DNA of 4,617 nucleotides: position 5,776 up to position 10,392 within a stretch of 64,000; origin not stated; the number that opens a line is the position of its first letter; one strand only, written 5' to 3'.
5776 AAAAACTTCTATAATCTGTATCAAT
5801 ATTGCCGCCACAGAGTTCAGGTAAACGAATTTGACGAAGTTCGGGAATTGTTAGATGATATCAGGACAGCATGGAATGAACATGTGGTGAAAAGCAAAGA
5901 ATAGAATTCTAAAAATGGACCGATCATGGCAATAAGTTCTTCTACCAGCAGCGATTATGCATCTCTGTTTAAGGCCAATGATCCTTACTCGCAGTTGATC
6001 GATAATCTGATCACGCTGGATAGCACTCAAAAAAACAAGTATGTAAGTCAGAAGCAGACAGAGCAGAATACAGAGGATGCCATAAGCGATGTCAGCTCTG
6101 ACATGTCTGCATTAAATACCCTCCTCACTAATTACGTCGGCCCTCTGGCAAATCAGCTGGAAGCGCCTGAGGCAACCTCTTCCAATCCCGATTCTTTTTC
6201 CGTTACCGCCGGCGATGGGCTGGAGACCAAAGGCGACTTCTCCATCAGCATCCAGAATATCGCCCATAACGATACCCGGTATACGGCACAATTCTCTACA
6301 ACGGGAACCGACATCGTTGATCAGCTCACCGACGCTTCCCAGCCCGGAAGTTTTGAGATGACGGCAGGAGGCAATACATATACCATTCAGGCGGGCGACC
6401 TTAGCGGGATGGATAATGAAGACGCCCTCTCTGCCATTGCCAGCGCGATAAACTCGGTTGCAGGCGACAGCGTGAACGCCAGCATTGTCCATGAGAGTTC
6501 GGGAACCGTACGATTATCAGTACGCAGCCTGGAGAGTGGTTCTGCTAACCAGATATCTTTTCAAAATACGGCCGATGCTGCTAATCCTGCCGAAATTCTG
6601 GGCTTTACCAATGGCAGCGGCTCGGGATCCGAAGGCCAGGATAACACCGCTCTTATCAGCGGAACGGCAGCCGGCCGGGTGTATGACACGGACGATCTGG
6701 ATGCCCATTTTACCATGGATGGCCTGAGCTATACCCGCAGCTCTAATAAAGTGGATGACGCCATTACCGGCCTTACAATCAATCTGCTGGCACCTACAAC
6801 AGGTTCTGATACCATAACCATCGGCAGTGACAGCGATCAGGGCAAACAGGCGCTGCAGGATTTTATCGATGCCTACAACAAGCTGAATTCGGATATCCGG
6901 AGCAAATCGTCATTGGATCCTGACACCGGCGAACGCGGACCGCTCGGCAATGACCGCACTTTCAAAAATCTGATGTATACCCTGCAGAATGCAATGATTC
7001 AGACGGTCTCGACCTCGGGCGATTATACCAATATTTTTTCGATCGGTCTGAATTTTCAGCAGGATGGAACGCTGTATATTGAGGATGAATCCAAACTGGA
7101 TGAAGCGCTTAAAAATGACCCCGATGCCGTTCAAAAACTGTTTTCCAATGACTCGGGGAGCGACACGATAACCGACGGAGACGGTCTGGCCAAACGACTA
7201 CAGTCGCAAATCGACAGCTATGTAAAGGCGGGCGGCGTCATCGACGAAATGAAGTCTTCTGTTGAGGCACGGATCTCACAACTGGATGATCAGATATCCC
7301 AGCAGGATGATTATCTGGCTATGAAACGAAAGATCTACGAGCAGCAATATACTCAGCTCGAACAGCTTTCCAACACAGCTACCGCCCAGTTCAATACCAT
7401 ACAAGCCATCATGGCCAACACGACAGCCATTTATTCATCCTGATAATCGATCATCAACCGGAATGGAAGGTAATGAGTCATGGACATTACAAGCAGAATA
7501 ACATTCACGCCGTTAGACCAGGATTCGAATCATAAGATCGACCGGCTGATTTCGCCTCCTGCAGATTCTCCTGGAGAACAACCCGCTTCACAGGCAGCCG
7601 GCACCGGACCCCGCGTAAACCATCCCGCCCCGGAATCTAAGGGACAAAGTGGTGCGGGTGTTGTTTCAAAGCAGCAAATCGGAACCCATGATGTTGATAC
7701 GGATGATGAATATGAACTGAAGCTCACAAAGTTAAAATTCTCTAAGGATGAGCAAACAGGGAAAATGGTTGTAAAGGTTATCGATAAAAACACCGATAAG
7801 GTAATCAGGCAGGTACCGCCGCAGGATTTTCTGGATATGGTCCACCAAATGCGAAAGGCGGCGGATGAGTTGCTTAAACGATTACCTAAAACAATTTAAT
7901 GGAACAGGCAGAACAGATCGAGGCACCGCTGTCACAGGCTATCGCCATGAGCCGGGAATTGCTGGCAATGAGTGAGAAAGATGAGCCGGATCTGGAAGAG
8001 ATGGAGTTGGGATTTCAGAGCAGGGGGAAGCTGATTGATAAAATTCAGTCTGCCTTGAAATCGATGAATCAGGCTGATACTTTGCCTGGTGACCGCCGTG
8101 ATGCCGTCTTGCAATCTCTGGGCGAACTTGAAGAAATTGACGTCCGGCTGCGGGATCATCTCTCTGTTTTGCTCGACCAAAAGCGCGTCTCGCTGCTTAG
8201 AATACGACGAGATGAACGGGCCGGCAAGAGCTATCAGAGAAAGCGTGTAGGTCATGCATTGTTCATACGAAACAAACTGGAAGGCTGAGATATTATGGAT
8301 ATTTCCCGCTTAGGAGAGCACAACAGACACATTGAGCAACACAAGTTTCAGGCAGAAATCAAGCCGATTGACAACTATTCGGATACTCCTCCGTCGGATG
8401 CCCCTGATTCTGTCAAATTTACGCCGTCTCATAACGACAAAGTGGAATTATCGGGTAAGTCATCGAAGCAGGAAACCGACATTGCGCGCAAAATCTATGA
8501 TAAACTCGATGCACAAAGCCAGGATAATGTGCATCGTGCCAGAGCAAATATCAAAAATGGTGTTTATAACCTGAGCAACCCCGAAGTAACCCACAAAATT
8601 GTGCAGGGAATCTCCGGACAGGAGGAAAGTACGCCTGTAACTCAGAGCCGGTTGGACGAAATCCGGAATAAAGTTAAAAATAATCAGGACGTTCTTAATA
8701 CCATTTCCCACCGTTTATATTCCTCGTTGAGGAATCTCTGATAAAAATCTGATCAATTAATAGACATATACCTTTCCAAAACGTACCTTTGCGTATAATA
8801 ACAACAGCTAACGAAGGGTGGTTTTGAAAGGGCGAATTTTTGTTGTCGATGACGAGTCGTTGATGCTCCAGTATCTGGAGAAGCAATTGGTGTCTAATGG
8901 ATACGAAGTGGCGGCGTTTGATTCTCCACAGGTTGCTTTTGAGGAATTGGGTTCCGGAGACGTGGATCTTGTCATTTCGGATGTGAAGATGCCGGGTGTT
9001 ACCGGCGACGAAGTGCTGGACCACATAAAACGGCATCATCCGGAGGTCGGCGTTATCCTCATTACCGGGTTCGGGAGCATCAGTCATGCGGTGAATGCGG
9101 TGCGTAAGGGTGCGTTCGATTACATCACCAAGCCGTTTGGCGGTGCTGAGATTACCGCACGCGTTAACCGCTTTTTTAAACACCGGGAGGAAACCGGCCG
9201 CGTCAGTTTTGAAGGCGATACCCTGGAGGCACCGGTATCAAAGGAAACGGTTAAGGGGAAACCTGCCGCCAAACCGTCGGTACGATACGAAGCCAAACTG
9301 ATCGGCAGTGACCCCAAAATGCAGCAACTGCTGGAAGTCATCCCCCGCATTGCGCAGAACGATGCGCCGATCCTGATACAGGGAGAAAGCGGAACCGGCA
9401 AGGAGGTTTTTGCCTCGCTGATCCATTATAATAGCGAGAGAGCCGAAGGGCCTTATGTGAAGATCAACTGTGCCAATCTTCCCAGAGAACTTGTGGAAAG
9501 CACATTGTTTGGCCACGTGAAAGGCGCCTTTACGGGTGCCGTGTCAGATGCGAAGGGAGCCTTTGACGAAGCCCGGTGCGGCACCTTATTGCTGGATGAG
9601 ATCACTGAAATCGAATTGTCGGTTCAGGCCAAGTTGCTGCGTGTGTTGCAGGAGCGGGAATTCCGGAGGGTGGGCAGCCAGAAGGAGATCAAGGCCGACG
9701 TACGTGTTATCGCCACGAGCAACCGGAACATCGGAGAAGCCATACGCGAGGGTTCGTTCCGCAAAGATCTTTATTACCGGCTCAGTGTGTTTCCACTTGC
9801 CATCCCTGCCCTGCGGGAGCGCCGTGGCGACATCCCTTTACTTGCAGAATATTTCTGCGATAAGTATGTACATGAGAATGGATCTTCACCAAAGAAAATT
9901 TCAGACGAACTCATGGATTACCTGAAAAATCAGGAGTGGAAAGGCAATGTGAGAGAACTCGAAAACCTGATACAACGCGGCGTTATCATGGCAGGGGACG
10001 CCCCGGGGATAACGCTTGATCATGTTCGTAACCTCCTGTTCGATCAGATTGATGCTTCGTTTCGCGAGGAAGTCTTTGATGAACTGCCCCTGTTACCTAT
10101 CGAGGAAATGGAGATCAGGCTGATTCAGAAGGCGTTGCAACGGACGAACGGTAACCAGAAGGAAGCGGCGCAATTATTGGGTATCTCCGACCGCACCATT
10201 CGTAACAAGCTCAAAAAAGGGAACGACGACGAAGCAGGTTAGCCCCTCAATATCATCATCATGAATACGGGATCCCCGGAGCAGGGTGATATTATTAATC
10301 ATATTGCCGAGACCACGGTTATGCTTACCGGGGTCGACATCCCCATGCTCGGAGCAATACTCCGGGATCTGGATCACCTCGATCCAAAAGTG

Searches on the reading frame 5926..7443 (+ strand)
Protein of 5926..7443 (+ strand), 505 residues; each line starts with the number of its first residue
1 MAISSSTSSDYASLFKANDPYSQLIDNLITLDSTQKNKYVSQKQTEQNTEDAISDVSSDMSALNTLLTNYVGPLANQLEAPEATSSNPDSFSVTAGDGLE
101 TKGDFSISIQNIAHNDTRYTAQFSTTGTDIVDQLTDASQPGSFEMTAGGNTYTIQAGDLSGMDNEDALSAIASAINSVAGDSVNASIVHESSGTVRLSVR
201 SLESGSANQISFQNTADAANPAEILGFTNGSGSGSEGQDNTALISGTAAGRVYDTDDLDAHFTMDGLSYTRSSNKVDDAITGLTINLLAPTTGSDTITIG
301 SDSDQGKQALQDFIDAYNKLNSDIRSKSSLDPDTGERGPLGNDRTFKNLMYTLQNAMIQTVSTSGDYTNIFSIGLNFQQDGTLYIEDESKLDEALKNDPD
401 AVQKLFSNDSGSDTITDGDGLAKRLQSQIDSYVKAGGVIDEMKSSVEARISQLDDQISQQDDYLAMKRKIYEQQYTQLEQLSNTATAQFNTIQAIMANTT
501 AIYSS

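Call 46: search_protein_families(library=pfam, proteins=[window:5926-7443:+], max_evalue=0.0001)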
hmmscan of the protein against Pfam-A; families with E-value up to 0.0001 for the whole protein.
window:5926-7443:+ (505 aa): 2 families
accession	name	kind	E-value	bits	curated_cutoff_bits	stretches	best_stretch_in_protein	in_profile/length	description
PF07195.17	FliD_C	-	3.2e-49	167.9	25.4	1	259-484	3-233/236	Flagellar hook-associated protein 2 C-terminus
PF02465.23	FliD_N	-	1.9e-11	44.9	24.8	1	22-115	6-96/97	Flagellar hook-associated protein 2 N-terminus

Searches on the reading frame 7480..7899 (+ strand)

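Call 46: search_protein_families(library=pfam, proteins=[window:7480-7899:+], max_evalue=0.0001)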
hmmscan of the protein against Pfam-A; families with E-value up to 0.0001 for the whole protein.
window:7480-7899:+ (139 aa): 1 family
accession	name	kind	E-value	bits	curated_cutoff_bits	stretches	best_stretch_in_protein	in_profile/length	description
PF03646.20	FlaG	-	1.2e-16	61.2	23.8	1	63-128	30-95/101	FlaG protein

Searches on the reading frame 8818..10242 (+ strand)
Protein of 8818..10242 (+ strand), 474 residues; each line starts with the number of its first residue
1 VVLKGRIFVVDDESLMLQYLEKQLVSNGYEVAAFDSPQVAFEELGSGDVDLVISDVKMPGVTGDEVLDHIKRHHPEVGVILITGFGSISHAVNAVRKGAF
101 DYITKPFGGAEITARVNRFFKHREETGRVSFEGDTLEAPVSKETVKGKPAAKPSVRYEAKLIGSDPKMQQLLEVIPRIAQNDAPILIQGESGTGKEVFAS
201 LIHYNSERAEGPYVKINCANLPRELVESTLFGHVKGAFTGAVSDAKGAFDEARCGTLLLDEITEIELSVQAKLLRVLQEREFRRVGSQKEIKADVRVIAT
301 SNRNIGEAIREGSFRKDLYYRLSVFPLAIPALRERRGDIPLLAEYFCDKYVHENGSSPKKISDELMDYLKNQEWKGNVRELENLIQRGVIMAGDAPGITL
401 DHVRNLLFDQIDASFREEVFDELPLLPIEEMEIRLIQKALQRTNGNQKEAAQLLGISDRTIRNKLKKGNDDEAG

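Call 46: search_protein_families(library=pfam, proteins=[window:8818-10242:+], max_evalue=0.0001)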
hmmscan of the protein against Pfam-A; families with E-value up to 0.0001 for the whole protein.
window:8818-10242:+ (474 aa): 6 families
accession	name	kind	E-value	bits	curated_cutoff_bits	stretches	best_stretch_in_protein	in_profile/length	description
PF00158.32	Sigma54_activat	-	2.1e-68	229.7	20.2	1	161-327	1-167/168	Sigma-54 interaction domain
PF00072.30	Response_reg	-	4.8e-28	98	30.2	1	7-116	1-110/111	Response regulator receiver domain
PF25601.1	AAA_lid_14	-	5.4e-23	81.1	27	1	333-410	1-77/87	AAA+ ATPase lid domain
PF14532.12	Sigma54_activ_2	-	3.7e-22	79.5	25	1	162-332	1-138/138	Sigma-54 interaction domain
PF02954.25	HTH_8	-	3.9e-14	52.5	22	1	428-467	2-41/42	Bacterial regulatory protein, Fis family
PF07728.20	AAA_5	-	7.1e-10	39.5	22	1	185-304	2-124/139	AAA domain (dynein-related subfamily)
